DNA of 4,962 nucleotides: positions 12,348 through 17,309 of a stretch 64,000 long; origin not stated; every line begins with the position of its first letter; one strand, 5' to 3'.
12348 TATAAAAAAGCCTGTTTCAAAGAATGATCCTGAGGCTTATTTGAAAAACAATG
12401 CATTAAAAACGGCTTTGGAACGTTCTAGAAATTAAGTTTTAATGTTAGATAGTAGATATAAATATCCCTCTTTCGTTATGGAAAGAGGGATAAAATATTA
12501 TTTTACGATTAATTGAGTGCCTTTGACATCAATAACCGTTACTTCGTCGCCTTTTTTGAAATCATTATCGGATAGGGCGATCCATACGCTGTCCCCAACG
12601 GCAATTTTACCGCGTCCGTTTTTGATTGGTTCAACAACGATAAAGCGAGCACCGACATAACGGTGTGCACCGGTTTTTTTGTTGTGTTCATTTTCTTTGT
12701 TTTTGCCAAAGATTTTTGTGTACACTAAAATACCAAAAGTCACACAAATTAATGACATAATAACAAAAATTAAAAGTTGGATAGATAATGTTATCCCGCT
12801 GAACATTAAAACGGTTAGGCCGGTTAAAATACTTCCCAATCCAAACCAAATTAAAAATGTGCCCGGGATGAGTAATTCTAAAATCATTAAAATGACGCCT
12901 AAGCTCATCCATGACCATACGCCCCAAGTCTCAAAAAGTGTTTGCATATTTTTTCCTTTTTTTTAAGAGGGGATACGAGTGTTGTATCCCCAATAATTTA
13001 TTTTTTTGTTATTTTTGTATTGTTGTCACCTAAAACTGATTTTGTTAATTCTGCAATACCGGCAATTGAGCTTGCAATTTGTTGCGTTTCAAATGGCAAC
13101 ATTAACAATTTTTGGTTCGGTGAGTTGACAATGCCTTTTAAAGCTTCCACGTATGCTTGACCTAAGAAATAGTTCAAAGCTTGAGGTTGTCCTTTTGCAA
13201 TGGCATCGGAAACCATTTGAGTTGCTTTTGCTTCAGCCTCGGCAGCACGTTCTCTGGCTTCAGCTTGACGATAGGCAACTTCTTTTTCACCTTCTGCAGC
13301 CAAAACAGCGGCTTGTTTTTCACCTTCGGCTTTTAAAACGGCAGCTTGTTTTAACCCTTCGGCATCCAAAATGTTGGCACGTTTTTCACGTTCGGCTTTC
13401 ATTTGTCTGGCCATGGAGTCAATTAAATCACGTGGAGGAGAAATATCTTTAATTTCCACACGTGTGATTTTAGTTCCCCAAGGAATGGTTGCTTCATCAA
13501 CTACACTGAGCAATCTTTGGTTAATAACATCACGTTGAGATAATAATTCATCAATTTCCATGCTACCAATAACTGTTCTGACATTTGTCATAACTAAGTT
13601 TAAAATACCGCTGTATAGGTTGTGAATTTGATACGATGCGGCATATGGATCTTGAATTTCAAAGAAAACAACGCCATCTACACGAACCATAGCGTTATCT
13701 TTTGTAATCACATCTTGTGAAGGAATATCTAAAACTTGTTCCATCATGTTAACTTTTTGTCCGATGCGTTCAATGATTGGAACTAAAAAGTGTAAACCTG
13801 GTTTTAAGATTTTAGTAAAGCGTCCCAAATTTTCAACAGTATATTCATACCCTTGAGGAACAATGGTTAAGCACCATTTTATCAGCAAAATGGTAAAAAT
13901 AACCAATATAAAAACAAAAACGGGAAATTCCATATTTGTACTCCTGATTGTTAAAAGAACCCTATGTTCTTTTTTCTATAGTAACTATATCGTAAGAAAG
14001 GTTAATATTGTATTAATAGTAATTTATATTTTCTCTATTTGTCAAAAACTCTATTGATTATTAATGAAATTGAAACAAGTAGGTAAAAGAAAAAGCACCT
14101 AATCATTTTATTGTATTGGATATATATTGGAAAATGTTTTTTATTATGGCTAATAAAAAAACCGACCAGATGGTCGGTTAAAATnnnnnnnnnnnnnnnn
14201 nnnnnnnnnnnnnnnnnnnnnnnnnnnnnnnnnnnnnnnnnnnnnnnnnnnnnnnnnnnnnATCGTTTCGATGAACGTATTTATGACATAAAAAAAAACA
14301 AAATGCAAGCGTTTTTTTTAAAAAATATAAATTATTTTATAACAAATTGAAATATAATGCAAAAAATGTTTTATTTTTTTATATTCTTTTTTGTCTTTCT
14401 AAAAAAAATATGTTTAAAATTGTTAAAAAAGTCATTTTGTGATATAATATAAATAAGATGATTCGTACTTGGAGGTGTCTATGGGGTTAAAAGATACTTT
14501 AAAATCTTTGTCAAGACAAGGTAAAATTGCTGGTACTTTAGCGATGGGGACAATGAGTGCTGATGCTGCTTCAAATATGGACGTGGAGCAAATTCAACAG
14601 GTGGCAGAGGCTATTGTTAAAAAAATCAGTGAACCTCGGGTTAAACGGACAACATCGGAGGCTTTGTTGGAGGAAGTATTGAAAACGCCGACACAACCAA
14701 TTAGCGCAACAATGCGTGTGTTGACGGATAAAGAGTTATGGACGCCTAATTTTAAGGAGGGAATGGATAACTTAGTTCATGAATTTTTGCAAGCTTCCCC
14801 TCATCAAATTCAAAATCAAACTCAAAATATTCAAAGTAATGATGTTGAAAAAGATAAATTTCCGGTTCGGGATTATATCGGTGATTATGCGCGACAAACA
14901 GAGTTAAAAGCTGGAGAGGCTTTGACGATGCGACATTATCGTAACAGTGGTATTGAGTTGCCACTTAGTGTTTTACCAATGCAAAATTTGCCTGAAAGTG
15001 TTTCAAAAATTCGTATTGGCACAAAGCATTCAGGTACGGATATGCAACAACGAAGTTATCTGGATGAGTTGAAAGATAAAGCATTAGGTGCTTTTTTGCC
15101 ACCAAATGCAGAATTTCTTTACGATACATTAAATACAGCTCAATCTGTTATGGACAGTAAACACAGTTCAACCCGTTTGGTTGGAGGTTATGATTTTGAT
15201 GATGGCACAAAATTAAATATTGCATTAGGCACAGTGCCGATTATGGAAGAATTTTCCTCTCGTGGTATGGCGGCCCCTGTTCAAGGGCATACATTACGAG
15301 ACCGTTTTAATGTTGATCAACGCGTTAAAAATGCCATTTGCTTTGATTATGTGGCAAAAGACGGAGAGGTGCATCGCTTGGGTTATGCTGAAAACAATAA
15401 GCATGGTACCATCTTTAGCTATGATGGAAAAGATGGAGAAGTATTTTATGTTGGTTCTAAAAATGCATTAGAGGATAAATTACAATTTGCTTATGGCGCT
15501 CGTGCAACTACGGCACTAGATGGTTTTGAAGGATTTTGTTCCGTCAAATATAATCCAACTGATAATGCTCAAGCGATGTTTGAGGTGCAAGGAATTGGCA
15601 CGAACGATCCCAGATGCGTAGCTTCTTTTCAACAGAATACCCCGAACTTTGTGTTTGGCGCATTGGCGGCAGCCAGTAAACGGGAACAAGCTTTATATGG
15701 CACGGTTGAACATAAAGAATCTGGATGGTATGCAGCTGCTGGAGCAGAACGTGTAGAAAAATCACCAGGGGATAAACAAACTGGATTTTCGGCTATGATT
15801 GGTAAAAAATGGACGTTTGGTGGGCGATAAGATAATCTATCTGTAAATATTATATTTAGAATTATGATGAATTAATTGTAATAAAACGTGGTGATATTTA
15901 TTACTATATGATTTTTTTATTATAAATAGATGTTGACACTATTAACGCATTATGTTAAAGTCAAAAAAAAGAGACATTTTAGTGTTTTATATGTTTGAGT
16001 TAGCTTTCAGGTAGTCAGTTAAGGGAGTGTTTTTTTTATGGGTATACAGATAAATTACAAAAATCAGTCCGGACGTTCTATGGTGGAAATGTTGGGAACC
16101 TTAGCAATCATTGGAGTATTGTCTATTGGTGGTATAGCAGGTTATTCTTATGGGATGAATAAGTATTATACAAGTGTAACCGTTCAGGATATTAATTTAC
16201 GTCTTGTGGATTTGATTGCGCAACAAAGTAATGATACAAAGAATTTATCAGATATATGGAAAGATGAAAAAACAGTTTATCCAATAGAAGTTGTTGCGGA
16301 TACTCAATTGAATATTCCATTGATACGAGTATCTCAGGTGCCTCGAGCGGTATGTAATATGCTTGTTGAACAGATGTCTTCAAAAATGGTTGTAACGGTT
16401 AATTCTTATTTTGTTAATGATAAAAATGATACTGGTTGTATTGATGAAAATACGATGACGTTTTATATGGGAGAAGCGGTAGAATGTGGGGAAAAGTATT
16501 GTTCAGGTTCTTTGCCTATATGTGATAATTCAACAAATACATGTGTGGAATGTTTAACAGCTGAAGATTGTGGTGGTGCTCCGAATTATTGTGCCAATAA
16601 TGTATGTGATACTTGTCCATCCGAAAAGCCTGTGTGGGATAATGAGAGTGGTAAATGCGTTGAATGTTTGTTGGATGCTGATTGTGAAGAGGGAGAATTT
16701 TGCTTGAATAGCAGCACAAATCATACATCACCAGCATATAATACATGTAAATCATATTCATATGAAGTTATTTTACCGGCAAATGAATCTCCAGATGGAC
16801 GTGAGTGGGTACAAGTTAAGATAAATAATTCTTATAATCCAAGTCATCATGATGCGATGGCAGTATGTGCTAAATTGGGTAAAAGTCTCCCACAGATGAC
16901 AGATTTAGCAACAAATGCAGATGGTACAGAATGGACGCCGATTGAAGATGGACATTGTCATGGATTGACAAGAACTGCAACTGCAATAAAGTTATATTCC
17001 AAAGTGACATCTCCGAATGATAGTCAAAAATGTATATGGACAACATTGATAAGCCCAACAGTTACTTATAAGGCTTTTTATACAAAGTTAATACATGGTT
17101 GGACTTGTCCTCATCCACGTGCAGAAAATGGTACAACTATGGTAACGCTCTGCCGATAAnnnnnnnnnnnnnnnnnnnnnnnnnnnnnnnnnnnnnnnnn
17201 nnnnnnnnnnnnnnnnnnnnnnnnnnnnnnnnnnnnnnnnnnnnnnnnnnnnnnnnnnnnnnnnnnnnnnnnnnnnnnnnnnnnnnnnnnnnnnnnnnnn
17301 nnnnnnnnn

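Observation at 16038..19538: Multi-copy family of prepilin-headed, Cys-rich, lectin-tailed modular proteins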

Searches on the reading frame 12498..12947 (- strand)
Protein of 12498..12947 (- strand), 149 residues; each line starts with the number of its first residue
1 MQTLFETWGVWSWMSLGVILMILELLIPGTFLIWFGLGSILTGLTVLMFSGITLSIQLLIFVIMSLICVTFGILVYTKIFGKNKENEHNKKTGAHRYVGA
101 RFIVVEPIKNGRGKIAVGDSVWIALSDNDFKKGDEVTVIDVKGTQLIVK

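Call 14: search_protein_families(library=pfam, proteins=[window:12498-12947:-], max_evalue=0.001)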
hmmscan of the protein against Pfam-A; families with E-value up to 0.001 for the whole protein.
window:12498-12947:- (149 aa): 1 family
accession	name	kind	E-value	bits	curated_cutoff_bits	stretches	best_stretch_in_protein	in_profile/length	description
PF01957.25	NfeD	-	2.2e-11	44.2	29.1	1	95-149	2-56/57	NfeD-like C-terminal, partner-binding domain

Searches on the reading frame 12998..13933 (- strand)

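Call 14: search_protein_families(library=pfam, proteins=[window:12998-13933:-], max_evalue=0.001)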
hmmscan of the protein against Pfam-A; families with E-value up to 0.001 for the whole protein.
window:12998-13933:- (311 aa): 1 family
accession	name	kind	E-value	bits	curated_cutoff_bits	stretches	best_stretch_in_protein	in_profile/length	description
PF01145.31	Band_7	-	1.8e-31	110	23.6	1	24-193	2-174/176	SPFH domain / Band 7 family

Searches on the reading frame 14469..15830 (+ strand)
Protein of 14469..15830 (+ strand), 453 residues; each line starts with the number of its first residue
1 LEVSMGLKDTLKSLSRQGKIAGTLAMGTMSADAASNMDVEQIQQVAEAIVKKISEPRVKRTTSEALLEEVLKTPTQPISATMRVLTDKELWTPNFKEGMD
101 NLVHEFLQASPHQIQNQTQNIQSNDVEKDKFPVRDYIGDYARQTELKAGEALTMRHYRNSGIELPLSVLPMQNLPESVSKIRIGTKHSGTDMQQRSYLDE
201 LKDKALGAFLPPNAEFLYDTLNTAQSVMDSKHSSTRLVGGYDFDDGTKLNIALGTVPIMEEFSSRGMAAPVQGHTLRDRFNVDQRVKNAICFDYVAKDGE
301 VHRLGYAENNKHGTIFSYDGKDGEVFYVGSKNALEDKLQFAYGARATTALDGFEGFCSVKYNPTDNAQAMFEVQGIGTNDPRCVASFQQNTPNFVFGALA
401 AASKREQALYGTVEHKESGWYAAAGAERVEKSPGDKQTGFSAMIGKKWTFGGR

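Call 6: search_protein_families(library=pfam, proteins=[window:14469-15830:+], max_evalue=1)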
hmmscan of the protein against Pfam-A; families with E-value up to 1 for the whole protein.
window:14469-15830:+ (453 aa): 3 families
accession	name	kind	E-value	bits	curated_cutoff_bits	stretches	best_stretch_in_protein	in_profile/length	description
PF11954.13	DUF3471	-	0.012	16.5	29.3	1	231-320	9-96/103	Domain of unknown function (DUF3471)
PF15222.11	KAR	-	0.082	13.7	27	0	20-73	32-86/105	Kidney androgen-regulated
PF04286.17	DUF445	-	0.18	12.1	33.8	1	6-118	58-167/368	Protein of unknown function (DUF445)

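Call 7: search_protein_families(library=ncbifam, proteins=[window:14469-15830:+], max_evalue=1)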
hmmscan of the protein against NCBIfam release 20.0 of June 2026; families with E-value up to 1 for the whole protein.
window:14469-15830:+ (453 aa): 0 families

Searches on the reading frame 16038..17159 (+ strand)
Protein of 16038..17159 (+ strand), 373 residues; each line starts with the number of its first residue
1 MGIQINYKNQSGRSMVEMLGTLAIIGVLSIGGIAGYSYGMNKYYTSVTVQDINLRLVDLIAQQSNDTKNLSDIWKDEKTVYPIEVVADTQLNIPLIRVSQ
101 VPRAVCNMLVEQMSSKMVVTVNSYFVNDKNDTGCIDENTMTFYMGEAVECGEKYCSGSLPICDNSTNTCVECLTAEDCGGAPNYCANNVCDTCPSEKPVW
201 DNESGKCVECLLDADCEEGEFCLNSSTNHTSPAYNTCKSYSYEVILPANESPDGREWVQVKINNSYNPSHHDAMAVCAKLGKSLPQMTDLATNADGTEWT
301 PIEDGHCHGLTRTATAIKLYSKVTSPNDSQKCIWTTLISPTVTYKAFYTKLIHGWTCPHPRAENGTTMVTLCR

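Call 6: search_protein_families(library=pfam, proteins=[window:16038-17159:+], max_evalue=1)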
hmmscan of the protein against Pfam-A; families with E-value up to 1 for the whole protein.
window:16038-17159:+ (373 aa): 2 families
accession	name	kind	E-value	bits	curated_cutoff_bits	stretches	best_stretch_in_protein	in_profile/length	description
PF04706.18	Dickkopf_N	-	0.017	15.9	25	1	209-238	1-24/51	Dickkopf N-terminal cysteine-rich region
PF07963.17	N_methyl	-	0.024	14.6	21.2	1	8-31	2-25/27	Prokaryotic N-terminal methylation motif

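Call 7: search_protein_families(library=ncbifam, proteins=[window:16038-17159:+], max_evalue=1)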
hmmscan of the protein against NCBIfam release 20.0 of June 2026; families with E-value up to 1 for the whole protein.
window:16038-17159:+ (373 aa): 2 families
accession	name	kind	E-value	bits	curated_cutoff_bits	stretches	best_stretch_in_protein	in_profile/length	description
TIGR04201.1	Myxo_Cys_RPT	repeat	0.00092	19.3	25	1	207-223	2-18/22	Cys-rich repeat-containing protein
NF007800.0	PRK10506.1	equivalog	0.085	12.7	158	1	6-66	4-60/163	prepilin peptidase-dependent protein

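Call 70: predict_structure(alignment_id=A4)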
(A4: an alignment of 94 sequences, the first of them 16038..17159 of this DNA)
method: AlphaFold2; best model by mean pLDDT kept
length: 373 residues; sequences in the alignment: 94
mean_pLDDT: 77.3   pTM: 0.52
mean pLDDT of the five models: 77.3, 77.3, 76.8, 76.5, 75.0
residues with pLDDT >= 90: 121; 70-90: 136; 50-70: 89; < 50: 27
segments of 3 or more residues with pLDDT < 50: 8-13, 146-162
pLDDT, mean of each block of 10 residues (from residue 1): 55 51 54 72 93 88 70 83 84 86 93 85 70 85 59 35 50 65 64 63 72 87 82 84 90 91 80 92 94 77 79 94 85 87 84 89 84 95
secondary structure, 60 per line:
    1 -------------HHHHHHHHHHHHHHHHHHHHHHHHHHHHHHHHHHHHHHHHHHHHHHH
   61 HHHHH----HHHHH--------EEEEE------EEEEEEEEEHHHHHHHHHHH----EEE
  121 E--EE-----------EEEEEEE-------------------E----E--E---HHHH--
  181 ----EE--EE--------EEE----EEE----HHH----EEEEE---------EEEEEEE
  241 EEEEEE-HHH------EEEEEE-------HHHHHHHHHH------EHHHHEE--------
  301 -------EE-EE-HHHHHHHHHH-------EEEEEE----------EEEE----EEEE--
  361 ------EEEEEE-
elements in order: H14-65 H70-74 E83-87 E94-102 H103-113 E118-121 E137-143 H175-178 E199-201 E206-208 E220-224 E234-246 E257-262 H270-279 H287-290 H314-323 E331-336 E347-350 E355-358 E367-372

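Call 72: fold_search(model_id=the predicted structure, library=pdb)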
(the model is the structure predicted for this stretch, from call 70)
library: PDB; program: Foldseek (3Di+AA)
matches with E <= 10: 541; with E <= 0.001: 0
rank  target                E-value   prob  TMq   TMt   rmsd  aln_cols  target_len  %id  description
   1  8uhf_F                2.3e-02  1.00  0.27  0.49   6.1       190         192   13  Cryo-EM of Vibrio cholerae toxin co-regulated pilus - asymmetric reconstruction (released 2023-12-06)
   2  8uhf_E                4.1e-02  1.00  0.27  0.48   5.7       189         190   13  Cryo-EM of Vibrio cholerae toxin co-regulated pilus - asymmetric reconstruction (released 2023-12-06)
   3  9iuf_A                5.8e-02  1.00  0.29  0.50   5.6       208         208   12  Cryo-EM structure of the type IVb pilus from enterotoxigenic Escherichia coli (released 2025-05-28)
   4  8uhf_H                5.8e-02  1.00  0.27  0.49   5.7       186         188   12  Cryo-EM of Vibrio cholerae toxin co-regulated pilus - asymmetric reconstruction (released 2023-12-06)
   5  3fhu_A                5.8e-02  0.99  0.15  0.35   4.6        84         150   19  Crystal structure of type IV b pilin from Salmonella typhi (released 2009-10-20)
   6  8uhf_I                6.2e-02  0.99  0.23  0.42   7.6       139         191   16  Cryo-EM of Vibrio cholerae toxin co-regulated pilus - asymmetric reconstruction (released 2023-12-06)
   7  8uhf_A                8.8e-02  0.97  0.23  0.42   7.6       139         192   16  Cryo-EM of Vibrio cholerae toxin co-regulated pilus - asymmetric reconstruction (released 2023-12-06)
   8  8uhf_B                1.6e-01  0.96  0.26  0.45   6.2       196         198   14  Cryo-EM of Vibrio cholerae toxin co-regulated pilus - asymmetric reconstruction (released 2023-12-06)
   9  8uhf_D                1.6e-01  0.96  0.23  0.42   4.3       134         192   15  Cryo-EM of Vibrio cholerae toxin co-regulated pilus - asymmetric reconstruction (released 2023-12-06)
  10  7qh7_U                1.8e-01  0.15  0.11  0.23  17.1       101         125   11  Cryo-EM structure of the human mtLSU assembly intermediate upon MRM2 depletion - class 4 (released 2022-05-18)
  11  3s0t_A                2.3e-01  0.93  0.22  0.42   6.6       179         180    8  Crystal structure of the CofA Type IV pilin subunit from enterotoxigenic E. coli (released 2012-04-11)
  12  4ckk_C                2.3e-01  0.35  0.12  0.09   7.3        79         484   16  Apo structure of 55 kDa N-terminal domain of E. coli DNA gyrase A subunit (released 2014-03-12)
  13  4ckk_B                2.4e-01  0.54  0.13  0.10   6.3        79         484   14  Apo structure of 55 kDa N-terminal domain of E. coli DNA gyrase A subunit (released 2014-03-12)
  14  8k2a_LW               2.9e-01  0.16  0.11  0.22  11.3        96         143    8  Cryo-EM structure of the human 55S mitoribosome with Tigecycline (released 2024-07-10)
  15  2y3p_B                3.2e-01  0.44  0.13  0.10   6.3        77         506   13  Crystal structure of N-terminal domain of GyrA with the antibiotic simocyclinone D8 (released 2010-12-29)
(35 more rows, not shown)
